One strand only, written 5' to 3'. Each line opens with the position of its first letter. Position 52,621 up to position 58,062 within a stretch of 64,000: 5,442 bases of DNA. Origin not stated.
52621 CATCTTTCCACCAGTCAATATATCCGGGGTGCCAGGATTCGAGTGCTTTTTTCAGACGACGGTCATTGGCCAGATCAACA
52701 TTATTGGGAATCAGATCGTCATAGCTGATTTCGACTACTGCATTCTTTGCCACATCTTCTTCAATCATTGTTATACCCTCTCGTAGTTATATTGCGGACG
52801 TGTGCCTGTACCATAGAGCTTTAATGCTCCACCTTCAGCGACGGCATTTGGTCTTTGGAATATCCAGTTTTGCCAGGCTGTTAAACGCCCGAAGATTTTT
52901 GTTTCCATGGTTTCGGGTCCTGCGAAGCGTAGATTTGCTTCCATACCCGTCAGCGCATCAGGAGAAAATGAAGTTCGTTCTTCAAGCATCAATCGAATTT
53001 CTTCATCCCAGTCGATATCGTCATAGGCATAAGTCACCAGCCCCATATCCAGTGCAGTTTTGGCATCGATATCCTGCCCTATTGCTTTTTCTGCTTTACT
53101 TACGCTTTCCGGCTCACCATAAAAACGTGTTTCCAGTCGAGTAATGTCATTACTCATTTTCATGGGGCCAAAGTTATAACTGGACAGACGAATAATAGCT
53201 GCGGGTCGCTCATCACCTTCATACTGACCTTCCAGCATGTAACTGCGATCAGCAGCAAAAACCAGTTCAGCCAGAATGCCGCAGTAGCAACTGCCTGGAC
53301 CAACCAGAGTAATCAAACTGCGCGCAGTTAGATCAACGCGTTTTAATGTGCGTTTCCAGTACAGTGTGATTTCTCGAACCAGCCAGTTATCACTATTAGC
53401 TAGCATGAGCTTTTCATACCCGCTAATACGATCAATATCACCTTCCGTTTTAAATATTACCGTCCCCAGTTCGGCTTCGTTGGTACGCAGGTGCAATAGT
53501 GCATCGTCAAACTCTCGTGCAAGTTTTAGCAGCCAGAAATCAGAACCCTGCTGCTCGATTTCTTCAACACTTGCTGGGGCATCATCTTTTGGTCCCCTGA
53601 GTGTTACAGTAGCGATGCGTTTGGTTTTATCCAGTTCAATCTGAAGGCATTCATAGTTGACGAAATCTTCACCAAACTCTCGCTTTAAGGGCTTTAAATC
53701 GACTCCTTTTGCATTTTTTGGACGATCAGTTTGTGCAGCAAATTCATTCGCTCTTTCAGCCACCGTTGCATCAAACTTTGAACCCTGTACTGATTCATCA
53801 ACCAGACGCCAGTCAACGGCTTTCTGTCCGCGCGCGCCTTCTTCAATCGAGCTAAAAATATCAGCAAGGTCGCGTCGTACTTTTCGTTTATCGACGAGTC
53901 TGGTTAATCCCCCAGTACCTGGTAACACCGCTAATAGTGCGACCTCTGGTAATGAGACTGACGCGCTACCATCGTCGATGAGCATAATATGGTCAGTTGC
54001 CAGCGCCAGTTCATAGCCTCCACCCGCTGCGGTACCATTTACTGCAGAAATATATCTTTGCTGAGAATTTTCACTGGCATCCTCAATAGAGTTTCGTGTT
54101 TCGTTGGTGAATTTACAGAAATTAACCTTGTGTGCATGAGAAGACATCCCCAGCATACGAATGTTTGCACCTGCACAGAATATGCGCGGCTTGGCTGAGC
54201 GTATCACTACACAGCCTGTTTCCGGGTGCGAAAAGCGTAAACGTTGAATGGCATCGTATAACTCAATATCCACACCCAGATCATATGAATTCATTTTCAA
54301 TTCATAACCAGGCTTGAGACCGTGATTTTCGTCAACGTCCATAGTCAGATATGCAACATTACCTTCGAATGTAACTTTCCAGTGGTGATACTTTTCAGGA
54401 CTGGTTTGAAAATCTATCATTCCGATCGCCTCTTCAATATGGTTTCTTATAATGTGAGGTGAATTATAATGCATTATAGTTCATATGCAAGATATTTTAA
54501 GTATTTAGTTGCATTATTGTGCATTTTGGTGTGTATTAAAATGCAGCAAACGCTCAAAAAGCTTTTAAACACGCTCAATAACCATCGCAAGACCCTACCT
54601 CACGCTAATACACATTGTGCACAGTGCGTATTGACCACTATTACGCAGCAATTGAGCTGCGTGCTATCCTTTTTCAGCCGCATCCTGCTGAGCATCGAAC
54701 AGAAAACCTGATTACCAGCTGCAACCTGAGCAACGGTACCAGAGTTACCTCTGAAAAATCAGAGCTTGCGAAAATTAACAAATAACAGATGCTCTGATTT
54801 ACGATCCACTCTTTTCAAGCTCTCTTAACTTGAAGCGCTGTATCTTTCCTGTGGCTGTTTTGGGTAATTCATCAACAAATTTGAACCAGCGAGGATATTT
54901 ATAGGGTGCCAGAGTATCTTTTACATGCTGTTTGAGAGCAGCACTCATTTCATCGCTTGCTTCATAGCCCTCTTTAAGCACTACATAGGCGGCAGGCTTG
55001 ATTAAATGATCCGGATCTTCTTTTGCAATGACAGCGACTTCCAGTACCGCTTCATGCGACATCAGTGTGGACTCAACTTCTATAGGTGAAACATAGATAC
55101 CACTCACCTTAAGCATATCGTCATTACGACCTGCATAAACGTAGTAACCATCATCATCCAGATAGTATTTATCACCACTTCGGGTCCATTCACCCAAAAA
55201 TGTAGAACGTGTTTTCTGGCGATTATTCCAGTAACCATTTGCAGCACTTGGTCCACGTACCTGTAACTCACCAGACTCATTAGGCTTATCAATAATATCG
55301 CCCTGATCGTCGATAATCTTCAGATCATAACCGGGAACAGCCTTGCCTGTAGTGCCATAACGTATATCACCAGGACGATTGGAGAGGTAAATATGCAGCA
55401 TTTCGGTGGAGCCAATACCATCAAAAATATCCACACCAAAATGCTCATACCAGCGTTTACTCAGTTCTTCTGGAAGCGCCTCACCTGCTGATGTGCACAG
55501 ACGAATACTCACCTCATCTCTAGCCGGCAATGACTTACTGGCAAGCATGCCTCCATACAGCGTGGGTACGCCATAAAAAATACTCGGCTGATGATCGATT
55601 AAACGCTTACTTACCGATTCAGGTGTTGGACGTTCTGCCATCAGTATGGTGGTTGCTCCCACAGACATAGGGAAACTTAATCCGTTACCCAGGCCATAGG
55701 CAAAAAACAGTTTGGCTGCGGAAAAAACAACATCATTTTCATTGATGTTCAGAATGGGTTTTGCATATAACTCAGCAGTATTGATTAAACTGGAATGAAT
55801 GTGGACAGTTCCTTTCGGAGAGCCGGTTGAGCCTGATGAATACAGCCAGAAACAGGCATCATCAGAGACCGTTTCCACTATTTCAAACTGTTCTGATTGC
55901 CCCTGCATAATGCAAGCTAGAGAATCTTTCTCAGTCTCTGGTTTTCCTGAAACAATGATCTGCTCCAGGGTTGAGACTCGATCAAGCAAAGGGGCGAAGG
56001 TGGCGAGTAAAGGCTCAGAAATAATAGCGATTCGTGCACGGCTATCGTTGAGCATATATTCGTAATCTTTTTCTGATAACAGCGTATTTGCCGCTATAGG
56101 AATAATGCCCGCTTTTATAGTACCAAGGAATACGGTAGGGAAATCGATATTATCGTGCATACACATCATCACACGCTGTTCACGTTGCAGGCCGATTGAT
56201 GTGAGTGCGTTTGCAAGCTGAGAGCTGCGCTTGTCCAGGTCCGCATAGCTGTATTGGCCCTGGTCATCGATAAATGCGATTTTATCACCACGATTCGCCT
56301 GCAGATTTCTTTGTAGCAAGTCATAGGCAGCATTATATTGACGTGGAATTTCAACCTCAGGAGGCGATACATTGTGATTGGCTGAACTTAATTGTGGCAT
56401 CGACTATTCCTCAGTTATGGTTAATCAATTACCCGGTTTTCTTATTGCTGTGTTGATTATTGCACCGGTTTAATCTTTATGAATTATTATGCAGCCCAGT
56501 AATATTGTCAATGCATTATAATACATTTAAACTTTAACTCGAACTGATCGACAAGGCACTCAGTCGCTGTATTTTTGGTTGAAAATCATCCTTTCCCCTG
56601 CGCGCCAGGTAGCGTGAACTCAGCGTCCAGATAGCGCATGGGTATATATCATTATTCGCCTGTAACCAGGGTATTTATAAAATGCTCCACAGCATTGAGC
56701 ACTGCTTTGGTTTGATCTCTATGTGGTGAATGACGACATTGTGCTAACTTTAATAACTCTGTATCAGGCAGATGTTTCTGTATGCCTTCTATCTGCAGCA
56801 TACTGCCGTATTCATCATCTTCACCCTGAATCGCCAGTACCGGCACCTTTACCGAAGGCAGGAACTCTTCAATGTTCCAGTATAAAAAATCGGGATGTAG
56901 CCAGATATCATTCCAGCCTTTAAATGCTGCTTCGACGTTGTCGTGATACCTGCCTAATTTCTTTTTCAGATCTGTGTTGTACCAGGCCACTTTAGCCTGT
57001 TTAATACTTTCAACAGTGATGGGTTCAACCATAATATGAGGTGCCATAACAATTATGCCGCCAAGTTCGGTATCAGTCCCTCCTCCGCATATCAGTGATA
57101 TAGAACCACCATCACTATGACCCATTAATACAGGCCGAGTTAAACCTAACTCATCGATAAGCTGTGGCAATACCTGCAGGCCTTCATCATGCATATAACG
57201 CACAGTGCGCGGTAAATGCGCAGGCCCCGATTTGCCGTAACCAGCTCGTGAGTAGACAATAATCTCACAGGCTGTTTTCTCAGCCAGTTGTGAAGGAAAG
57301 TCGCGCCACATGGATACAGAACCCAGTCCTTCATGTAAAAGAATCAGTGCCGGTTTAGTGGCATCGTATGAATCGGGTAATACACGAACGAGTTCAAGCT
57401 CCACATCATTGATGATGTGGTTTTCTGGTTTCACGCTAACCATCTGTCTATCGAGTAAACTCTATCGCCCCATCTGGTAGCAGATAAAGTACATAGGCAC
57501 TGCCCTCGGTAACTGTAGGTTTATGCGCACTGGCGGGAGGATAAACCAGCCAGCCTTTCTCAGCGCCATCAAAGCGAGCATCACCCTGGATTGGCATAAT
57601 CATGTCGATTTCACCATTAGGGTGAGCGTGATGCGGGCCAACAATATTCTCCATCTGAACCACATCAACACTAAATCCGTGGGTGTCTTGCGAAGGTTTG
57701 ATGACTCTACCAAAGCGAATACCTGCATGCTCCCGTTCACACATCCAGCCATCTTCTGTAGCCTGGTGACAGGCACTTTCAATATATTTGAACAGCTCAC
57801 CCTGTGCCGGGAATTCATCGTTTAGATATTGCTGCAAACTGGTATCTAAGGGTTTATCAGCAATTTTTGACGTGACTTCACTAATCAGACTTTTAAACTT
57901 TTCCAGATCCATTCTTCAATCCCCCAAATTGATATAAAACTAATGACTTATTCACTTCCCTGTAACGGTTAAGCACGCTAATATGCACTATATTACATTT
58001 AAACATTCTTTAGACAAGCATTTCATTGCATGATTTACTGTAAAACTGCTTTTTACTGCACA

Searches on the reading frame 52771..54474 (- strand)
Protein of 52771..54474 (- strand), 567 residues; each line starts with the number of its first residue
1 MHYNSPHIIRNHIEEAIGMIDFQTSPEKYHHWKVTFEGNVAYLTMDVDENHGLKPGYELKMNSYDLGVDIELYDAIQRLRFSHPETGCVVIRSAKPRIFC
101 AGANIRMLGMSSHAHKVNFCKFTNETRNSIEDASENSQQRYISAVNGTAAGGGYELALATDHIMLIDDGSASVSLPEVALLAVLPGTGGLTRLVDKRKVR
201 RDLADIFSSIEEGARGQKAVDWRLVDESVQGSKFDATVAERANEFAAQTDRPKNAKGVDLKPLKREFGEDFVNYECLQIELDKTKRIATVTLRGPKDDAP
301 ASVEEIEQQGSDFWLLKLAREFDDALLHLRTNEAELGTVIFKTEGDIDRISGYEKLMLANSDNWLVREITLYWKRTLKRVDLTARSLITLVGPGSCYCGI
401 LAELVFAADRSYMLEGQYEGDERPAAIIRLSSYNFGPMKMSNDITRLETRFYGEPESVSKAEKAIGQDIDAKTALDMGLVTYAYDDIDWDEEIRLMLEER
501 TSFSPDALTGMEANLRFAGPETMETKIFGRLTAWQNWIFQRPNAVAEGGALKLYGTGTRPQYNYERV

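Call 81: search_protein_families(library=ncbifam, proteins=[window:52771-54474:-], max_evalue=1e-10)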
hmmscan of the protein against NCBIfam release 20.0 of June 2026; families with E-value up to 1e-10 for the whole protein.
window:52771-54474:- (567 aa): 19 families
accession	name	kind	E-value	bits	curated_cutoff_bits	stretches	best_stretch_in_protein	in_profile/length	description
TIGR03222.1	benzo_boxC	equivalog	4.2e-275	913.6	712.3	1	20-567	1-548/548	2,3-epoxybenzoyl-CoA dihydrolase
NF008363.0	PRK11154.1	equivalog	3.4e-21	75.1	869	1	37-258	13-214/708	fatty acid oxidation complex subunit alpha FadJ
TIGR02440.1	FadJ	equivalog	4.8e-17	61.5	968.45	1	38-252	9-206/699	fatty acid oxidation complex subunit alpha FadJ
TIGR02441.1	fa_ox_alpha_mit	equivalog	8e-17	60.6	964.65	1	59-201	33-170/737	fatty acid oxidation complex subunit alpha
NF008727.0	PRK11730.1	equivalog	8.9e-16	57.4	870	1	60-274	27-233/717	fatty acid oxidation complex subunit alpha FadB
NF005802.0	PRK07657.1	equivalog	1.1e-15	57.9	363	1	62-246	26-200/260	enoyl-CoA hydratase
NF004635.0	PRK05981.1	equivalog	9.9e-15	54.7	351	1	28-247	2-207/266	enoyl-CoA hydratase/isomerase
NF006566.0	PRK09076.1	subfamily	6.1e-14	52.2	286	1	64-248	28-202/260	enoyl-CoA hydratase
NF042430.2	EnCoAhydt_DpgD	equivalog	6.5e-14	52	400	1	62-244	19-196/258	enoyl-CoA-hydratase DpgD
NF005803.0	PRK07658.1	equivalog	2e-13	50.4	313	1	89-249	48-200/257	enoyl-CoA hydratase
TIGR02280.1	PaaB1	equivalog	2.6e-13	50.1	345.15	1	60-251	19-201/256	2-(1,2-epoxy-1,2-dihydrophenyl)acetyl-CoA isomerase PaaG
NF007239.0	PRK09674.1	equivalog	4.3e-13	49.3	371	1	85-232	48-183/257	2,3-dehydroadipyl-CoA hydratase PaaF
NF002936.2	PRK03580.1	equivalog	4.3e-13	49.2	500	1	62-247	24-198/261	crotonobetainyl-CoA hydratase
NF004795.0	PRK06143.1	subfamily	3.2e-12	46.5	283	0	71-249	40-207/260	enoyl-CoA hydratase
NF051848.1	EnCoAHydtEchA19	equivalog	3.4e-12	46.5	400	1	65-199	25-151/258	enoyl-CoA hydratase EchA19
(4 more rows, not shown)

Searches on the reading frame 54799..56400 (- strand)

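Call 59: search_protein_families(library=pfam, proteins=[window:54799-56400:-])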
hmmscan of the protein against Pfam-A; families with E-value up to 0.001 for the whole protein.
window:54799-56400:- (533 aa): 2 families
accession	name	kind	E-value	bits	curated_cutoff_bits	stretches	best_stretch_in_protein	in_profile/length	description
PF00501.34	AMP-binding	-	4.9e-76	256.4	29.9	1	35-391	6-384/384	AMP-binding enzyme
PF13193.12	AMP-binding_C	-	5.7e-21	75.7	24.5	1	441-519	1-76/76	AMP-binding enzyme C-terminal domain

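Call 81: search_protein_families(library=ncbifam, proteins=[window:54799-56400:-], max_evalue=1e-10)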
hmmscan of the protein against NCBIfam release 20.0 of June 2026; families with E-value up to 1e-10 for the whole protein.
window:54799-56400:- (533 aa): 99 families (the best 25 are shown)
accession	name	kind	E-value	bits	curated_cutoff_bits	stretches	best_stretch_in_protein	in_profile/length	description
TIGR02262.1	benz_CoA_lig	subfamily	3.9e-242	804.4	375.25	1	20-527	1-507/508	benzoate-CoA ligase family protein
NF053567.1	HBDA_AROS1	equivalog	2.9e-113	379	1000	1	22-531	12-521/523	3-hydroxybenzoate--CoA ligase HbdA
NF004837.0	PRK06187.1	subfamily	4.1e-113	378.4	476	1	22-529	7-522/531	long-chain-fatty-acid--CoA ligase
NF047394.1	AcylCoAsynMbcS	equivalog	5e-94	315.8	850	1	17-530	7-521/525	acyl-CoA synthetase MbcS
NF003313.0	PRK04319.1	equivalog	7.8e-90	301.7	729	1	21-527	42-559/574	acetate--CoA ligase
NF006182.0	PRK08316.1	subfamily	2e-80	270.8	663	1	26-527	14-515/523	fatty acyl-CoA synthetase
NF006181.0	PRK08314.1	subfamily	3.5e-76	256.6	705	1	39-530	39-555/563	long-chain-fatty-acid--CoA ligase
NF005702.0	PRK07514.1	subfamily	4.1e-73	246.5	558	1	24-528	4-499/506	malonyl-CoA synthase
NF004716.0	PRK06060.1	equivalog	1.1e-72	245.2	1228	1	28-527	10-488/705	p-hydroxybenzoic acid--AMP ligase FadD22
TIGR03098.1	ligase_PEP_1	hypoth_equivalog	3.9e-71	240.1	592.35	1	28-526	5-515/517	acyl-CoA ligase (AMP-forming), exosortase A system-associated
NF005463.0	PRK07059.1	subfamily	2.7e-68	230.8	869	2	163-527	187-554/557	long-chain-fatty-acid--CoA ligase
NF004114.0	PRK05605.1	equivalog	4.8e-68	229.9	766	1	167-527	208-567/575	long-chain-fatty-acid--CoA ligase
NF004808.0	PRK06155.1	equivalog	4.2e-65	220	722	1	21-528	19-521/542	ATP-dependent acyl-CoA ligase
NF001208.0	PRK00174.1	subfamily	3.1e-64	217.4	657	1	21-530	76-621/649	acetate--CoA ligase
NF009233.0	PRK12583.1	subfamily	3.1e-64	217.3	832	1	179-528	200-549/558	fatty acid CoA ligase family protein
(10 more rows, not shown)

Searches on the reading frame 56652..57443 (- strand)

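Call 59: search_protein_families(library=pfam, proteins=[window:56652-57443:-])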
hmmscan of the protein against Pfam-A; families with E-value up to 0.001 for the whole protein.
window:56652-57443:- (263 aa): 3 families
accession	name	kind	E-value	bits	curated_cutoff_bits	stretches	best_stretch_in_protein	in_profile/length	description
PF00561.26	Abhydrolase_1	-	1e-13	52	25.8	1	31-144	1-112/245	alpha/beta hydrolase fold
PF12697.13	Abhydrolase_6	-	3.1e-11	44.8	26.3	1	33-249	1-215/217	Alpha/beta hydrolase family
PF12146.15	Hydrolase_4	-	2.4e-08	34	27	1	34-151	8-126/239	Serine aminopeptidase, S33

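Call 81: search_protein_families(library=ncbifam, proteins=[window:56652-57443:-], max_evalue=1e-10)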
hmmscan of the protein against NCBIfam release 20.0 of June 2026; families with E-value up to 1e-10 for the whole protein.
window:56652-57443:- (263 aa): 5 families
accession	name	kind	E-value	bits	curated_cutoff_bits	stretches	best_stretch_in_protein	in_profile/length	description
TIGR02427.1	protocat_pcaD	equivalog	2.3e-13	50.1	255.85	0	191-256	185-250/251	3-oxoadipate enol-lactonase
NF051488.1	bifunc_PcaDC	exception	7.5e-12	45.1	390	0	190-257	184-251/375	bifunctional 3-oxoadipate enol-lactonase/4-carboxymuconolactone decarboxylase PcaDC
NF045945.1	ProImpepLactob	equivalog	9.7e-12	45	400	0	26-118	23-113/293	proline iminopeptidase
NF050089.1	i_nPHAscl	equivalog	1.9e-11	43.6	300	0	197-256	228-288/288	intracellular short-chain-length polyhydroxyalkanoate depolymerase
TIGR01250.1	pro_imino_pep_2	subfamily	2.4e-11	43.7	167.65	0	154-257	186-288/288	proline iminopeptidase-family hydrolase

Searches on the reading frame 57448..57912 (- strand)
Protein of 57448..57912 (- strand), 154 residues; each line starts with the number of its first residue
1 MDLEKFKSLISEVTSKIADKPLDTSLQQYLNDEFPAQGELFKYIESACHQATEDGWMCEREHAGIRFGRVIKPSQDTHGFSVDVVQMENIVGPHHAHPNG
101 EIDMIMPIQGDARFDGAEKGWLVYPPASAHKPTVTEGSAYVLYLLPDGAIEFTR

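Call 59: search_protein_families(library=pfam, proteins=[window:57448-57912:-])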
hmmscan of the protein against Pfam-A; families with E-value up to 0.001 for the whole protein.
window:57448-57912:- (154 aa): 1 family
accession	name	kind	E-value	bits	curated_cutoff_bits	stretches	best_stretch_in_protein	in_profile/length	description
PF16155.11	PnbB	-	9.8e-55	185.1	26.9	1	9-152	2-153/153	4-hydroxylaminobenzoate lyase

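Call 81: search_protein_families(library=ncbifam, proteins=[window:57448-57912:-], max_evalue=1e-10)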
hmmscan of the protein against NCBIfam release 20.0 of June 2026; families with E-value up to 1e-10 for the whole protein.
window:57448-57912:- (154 aa): 0 families
